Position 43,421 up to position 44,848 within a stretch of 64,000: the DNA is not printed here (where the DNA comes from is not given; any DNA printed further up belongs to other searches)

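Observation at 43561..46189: Recombinase-less AT-rich islet encoding an EcoRI-family m6A methyltransferase and an abutting DUF262(ParB-like)-HNH nuclease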

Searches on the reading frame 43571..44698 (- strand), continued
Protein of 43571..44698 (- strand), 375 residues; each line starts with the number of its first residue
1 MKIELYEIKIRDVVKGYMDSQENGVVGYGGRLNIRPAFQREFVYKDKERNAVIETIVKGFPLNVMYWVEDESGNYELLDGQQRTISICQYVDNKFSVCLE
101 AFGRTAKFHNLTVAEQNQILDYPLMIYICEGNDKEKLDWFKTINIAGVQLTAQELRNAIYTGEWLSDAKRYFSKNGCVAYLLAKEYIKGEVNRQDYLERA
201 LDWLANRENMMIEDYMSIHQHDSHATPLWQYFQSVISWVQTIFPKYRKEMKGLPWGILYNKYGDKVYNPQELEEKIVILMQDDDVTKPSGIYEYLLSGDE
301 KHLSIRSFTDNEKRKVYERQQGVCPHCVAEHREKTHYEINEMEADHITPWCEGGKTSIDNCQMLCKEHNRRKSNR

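Call 35: find_related_loci(query=A1, collection=genome_contigs, flank=6000)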
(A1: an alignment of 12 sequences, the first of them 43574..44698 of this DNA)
Query A1 (375 aa) in genome_contigs; peptide patterns used: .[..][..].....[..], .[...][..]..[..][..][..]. (x = any residue, [..] = any of these).
600 stretches matched a pattern (row limit reached: there are more); 548 encode a relative of the query (tblastn E <= 1e-3); the best 80 are kept; 80 distinct loci.
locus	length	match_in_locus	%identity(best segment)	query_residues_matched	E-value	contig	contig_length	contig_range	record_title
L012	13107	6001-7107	81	1-375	0e+0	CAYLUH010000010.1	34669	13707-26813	MAG TPA_asm: uncultured Christensenella sp. isolate SRP225648_co1_161 genome assembly, contig: NODE_2455_length_34669_co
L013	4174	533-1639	79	1-375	0e+0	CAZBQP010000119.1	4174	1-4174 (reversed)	MAG TPA_asm: uncultured Clostridia bacterium isolate SRP350583_co1_51 genome assembly, contig: NODE_31420_length_4174_co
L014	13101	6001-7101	78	1-373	0e+0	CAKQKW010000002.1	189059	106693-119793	MAG: uncultured Clostridia bacterium isolate REFINED_METABAT215_TOP10_CONTIGS_1500_ASSEMBLY_K77_MERGED__Hadza_PheChl_Fib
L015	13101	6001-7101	74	1-373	0e+0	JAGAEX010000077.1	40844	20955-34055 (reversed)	MAG: Clostridia bacterium isolate RGIG8380 Water_buffalos_Rumen.Co__c7079812, whole genome shotgun sequence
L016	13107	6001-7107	69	1-375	6e-179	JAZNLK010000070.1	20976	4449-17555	MAG: Clostridia bacterium isolate T1900044670_TS20190136.MAGScoT_cleanbin_000036 SGB_1582_k141_1930827, whole genome sho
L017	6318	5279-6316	72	1-346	3e-175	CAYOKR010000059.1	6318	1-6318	MAG TPA_asm: uncultured Oscillospiraceae bacterium isolate SRP225648_co1_933 genome assembly, contig: NODE_31636_length_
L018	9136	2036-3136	65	1-374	5e-168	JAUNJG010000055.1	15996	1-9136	MAG: Eubacteriales bacterium isolate S2A_St_15 NODE_1098_length_15996_cov_89.803839, whole genome shotgun sequence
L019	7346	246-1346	65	1-374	9e-167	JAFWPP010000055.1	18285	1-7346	MAG: Oscillospiraceae bacterium isolate RGIG5955 Sheep_Omasum-1__c533059, whole genome shotgun sequence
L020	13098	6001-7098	63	1-375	6e-166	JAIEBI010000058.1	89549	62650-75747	MAG: Clostridiales bacterium isolate SC0382_S12_10 SC0382_S12_10_contig_58, whole genome shotgun sequence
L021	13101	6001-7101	64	1-374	6e-166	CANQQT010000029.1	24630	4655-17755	MAG: uncultured Clostridia bacterium isolate Lapin-008__bin73 genome assembly, contig: Lapin-008__NODE_2321_length_24630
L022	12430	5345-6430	65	1-375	3e-165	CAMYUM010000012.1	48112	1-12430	MAG TPA_asm: uncultured Azospirillum sp. isolate SRR10912534_bin.4_metaWRAP_v1.3_MAG genome assembly, contig: ERZ1421001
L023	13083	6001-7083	65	1-370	8e-165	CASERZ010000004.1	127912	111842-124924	uncultured Christensenella sp. isolate O73_L3_325325_idba_bin.69 genome assembly, contig: O73_L3_325325_idba_bin.69.fa_s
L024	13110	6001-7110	62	1-375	6e-165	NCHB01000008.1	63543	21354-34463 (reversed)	MAG: Sulfurovum sp. 16-42-52 04302015_16_scaffold_191, whole genome shotgun sequence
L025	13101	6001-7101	63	1-375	2e-164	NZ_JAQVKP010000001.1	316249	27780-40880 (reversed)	MAG: Sulfurimonas sp. isolate STE_9 NODE_18_length_316249_cov_42.494768_Sandtown_E, whole genome shotgun sequence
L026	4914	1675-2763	64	1-375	5e-166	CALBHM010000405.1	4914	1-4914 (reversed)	MAG TPA_asm: uncultured Ruminococcus sp. isolate SRR1747025_bin.14_CONCOCT_v1.1_MAG genome assembly, contig: ERZ808247.3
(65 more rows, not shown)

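Call 55: predict_structure(alignment_id=A2)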
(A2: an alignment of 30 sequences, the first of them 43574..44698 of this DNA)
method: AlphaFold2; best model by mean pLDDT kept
length: 375 residues; sequences in the alignment: 30
mean_pLDDT: 70.1   pTM: 0.41
mean pLDDT of the five models: 70.1, 68.8, 67.6, 67.1, 65.9
residues with pLDDT >= 90: 62; 70-90: 156; 50-70: 53; < 50: 104
segments of 3 or more residues with pLDDT < 50: 20-42, 144-150, 152-210, 221-228
pLDDT, mean of each block of 10 residues (from residue 1): 83 70 42 38 69 85 75 66 81 81 82 91 85 70 49 45 36 39 39 43 43 50 44 66 71 70 85 87 83 86 85 95 95 95 91 87 93 66
secondary structure, 60 per line:
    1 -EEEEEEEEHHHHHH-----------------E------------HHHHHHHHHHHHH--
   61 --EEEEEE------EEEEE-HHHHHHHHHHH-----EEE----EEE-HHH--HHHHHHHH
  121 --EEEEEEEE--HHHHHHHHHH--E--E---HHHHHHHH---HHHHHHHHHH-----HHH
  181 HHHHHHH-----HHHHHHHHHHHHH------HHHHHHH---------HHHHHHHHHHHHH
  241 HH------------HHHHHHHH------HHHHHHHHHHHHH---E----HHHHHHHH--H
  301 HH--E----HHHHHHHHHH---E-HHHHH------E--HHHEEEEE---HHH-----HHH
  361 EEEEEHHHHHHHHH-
elements in order: E2-9 H10-15 H46-58 E63-68 E75-79 H81-91 E97-99 E104-106 H113-120 E123-130 H133-142 H152-159 H163-172 H178-187 H193-205 H212-218 H228-242 H255-262 H269-281 H290-297 H310-319 H325-329 E342-346 E361-365 H366-374

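Call 60: fold_search(model_id=the predicted structure, library=pdb)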
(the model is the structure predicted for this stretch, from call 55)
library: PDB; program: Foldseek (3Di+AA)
matches with E <= 10: 113; with E <= 0.001: 0
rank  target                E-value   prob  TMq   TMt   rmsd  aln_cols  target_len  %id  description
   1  7ol9_B                5.1e-03  0.77  0.16  0.26  16.8       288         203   12  Crystal structure of C-terminally truncated Bacillus subtilis nucleoid occlusion protein (Noc) complexed to the Noc-bi (released 2022-03-09)
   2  4h9d_A                2.4e-02  1.00  0.12  0.42   7.4        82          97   24  Crystal Structure of Mn-dependent Gme HNH nicking endonuclease from Geobacter metallireducens GS-15, Northeast Structu (released 2012-10-10)
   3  7ol9_A                2.4e-02  0.63  0.16  0.28  18.4       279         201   14  Crystal structure of C-terminally truncated Bacillus subtilis nucleoid occlusion protein (Noc) complexed to the Noc-bi (released 2022-03-09)
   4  6ghc_A                4.3e-02  0.41  0.13  0.17  18.8       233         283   14  Modification dependent EcoKMcrA restriction endonuclease (released 2018-08-08)
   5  6ghc_B                5.3e-02  0.47  0.15  0.19  17.5       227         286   15  Modification dependent EcoKMcrA restriction endonuclease (released 2018-08-08)
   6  4h9d_C                7.5e-02  0.99  0.12  0.50   4.8        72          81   29  Crystal Structure of Mn-dependent Gme HNH nicking endonuclease from Geobacter metallireducens GS-15, Northeast Structu (released 2012-10-10)
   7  5h0m                  1.0e-01  0.96  0.14  0.48   7.2       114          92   19  Crystal structure of deep-sea thermophilic bacteriophage GVE2 HNH endonuclease with zinc ion (released 2017-03-08)
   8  6sdk_B                1.4e-01  0.23  0.14  0.25  16.8       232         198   11  Crystal structure of bacterial ParB dimer bound to CDP (released 2019-10-23)
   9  8d2k_A                1.7e-01  0.09  0.13  0.06  26.3       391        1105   12  Structure of Acidothermus cellulolyticus Cas9 ternary complex (Cleavage Intermediate 2) (released 2023-12-20)
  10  4h9d_B                2.1e-01  0.92  0.12  0.44   6.4        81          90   25  Crystal Structure of Mn-dependent Gme HNH nicking endonuclease from Geobacter metallireducens GS-15, Northeast Structu (released 2012-10-10)
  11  6sdk_A                2.2e-01  0.13  0.14  0.23  17.7       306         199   12  Crystal structure of bacterial ParB dimer bound to CDP (released 2019-10-23)
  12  9ar4_A                2.7e-01  0.08  0.15  0.07  26.6       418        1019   12  CryoEM structure of ThermoCas9 in post-cleavage state bound with the DNA containing NNNNCCA PAM (released 2025-02-26)
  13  8zcy_A                3.0e-01  0.21  0.13  0.08  15.9       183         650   17  Cryo-EM structure of eSaCas9_NNG-guide RNA-target DNA complex in an interrogation state (released 2025-11-05)
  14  7bnr_A                3.4e-01  0.18  0.13  0.23  16.6       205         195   11  Crystal structure of a ParB Q52A mutant from Myxococcus xanthus bound to CTPyS (released 2021-09-08)
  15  9zq6_A                3.4e-01  0.06  0.13  0.05  24.5       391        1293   14  Structure of SpyCas9 in complex with the anti-CRISPR protein AcrIIA26 (released 2026-02-04)
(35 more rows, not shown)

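Call 65: find_related_loci(query=window:43574-44698:-, collection=metagenome_contigs, flank=2500)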
Query window:43574-44698:- (375 aa) in metagenome_contigs; peptide patterns used: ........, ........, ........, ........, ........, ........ (x = any residue, [..] = any of these).
600 stretches matched a pattern (row limit reached: there are more); 331 encode a relative of the query (tblastn E <= 1e-3); the best 80 are kept; 80 distinct loci.
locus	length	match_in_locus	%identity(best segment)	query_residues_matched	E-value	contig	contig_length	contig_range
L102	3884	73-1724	83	1-374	0e+0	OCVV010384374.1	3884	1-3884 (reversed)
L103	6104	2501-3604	83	1-374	0e+0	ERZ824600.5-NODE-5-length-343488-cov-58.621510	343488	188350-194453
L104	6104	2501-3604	83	1-374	0e+0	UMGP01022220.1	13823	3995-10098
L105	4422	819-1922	82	1-374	0e+0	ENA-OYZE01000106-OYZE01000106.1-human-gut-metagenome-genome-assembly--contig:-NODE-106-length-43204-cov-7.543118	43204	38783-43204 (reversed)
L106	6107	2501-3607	81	1-375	0e+0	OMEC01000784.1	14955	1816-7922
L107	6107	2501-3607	81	1-375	0e+0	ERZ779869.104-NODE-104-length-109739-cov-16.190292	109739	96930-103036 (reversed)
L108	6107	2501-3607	81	1-375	0e+0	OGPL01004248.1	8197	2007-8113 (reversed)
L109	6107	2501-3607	81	1-375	0e+0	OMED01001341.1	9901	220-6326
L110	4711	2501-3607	81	1-375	0e+0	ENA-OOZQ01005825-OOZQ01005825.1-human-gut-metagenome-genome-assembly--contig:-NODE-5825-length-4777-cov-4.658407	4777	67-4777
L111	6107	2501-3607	81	1-375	0e+0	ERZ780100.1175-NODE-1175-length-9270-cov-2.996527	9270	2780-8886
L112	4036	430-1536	80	1-375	0e+0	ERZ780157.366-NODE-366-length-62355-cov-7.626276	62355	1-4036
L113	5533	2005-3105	79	1-373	0e+0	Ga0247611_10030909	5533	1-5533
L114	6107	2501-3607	78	1-375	0e+0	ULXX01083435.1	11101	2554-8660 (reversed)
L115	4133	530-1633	78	1-374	0e+0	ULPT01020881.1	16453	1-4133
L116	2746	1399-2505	77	1-375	0e+0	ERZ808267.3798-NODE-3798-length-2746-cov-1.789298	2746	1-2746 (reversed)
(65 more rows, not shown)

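Call 77: search_solved_structures(query=A1, max_evalue=1, show_alignments=3)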
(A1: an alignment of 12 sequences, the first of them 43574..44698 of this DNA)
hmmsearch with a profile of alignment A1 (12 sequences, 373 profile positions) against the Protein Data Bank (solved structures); distinct sequences matched with E-value up to 1: 9.
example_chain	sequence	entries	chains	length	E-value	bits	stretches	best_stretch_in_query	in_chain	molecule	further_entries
4h9d_A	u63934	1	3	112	0.007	18.6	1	318-370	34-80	HNH endonuclease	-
6me0_C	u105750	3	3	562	0.047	15.9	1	308-367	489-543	Maturase reverse transcriptase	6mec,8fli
8f43_A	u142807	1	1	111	0.055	15.7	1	311-373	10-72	CRISPR-associated endonuclease Cas9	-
6ghc_A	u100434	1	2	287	0.064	15.5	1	314-369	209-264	5-methylcytosine-specific restriction enzyme A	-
7p9k_A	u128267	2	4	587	0.07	15.3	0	35-70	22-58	DUF262 domain-containing protein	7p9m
10vb_A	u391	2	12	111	0.1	14.8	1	311-373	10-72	CRISPR-associated endonuclease Cas9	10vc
7mpz_A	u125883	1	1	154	0.15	14.3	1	310-373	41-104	CRISPR-associated endonuclease Cas9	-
5mkw_A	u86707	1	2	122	0.16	14.1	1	294-370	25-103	DNA annealing helicase and endonuclease ZRANB3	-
8d2k_A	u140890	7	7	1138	0.68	12.1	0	334-372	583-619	CRISPR-associated endonuclease, Csn1 family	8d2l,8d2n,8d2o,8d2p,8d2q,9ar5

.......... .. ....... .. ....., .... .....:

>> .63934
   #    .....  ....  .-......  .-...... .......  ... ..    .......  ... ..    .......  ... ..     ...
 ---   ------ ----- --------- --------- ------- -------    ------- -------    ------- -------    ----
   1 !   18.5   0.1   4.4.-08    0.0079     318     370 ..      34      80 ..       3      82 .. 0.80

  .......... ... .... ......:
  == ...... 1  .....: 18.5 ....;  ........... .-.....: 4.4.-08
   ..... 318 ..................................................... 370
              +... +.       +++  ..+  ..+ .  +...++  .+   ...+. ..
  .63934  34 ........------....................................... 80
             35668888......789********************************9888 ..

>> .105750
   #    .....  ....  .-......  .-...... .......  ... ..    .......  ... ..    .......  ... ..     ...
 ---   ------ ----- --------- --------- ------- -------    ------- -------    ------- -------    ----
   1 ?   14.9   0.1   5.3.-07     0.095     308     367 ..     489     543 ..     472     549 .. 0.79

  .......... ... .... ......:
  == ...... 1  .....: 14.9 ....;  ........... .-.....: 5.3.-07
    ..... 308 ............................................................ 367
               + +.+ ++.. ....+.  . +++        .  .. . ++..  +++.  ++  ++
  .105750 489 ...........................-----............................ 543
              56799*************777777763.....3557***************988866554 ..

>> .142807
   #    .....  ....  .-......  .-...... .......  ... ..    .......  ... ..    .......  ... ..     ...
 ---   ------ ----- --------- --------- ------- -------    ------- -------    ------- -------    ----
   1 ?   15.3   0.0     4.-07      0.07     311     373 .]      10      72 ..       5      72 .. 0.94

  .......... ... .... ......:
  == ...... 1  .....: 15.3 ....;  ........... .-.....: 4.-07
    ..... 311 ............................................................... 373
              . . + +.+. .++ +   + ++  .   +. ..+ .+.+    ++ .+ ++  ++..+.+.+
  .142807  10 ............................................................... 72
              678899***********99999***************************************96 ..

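Call 89: get_annotated_region(hit=H26, flank=3000)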
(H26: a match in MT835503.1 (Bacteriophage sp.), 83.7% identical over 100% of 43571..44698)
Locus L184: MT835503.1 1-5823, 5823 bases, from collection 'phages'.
description: UNVERIFIED: Bacteriophage sp. clone scaffold_54 genomic sequence.
organism: Bacteriophage sp. (NCBI taxid 38018)
taxonomy: Viruses
host: -; source: human fecal samples; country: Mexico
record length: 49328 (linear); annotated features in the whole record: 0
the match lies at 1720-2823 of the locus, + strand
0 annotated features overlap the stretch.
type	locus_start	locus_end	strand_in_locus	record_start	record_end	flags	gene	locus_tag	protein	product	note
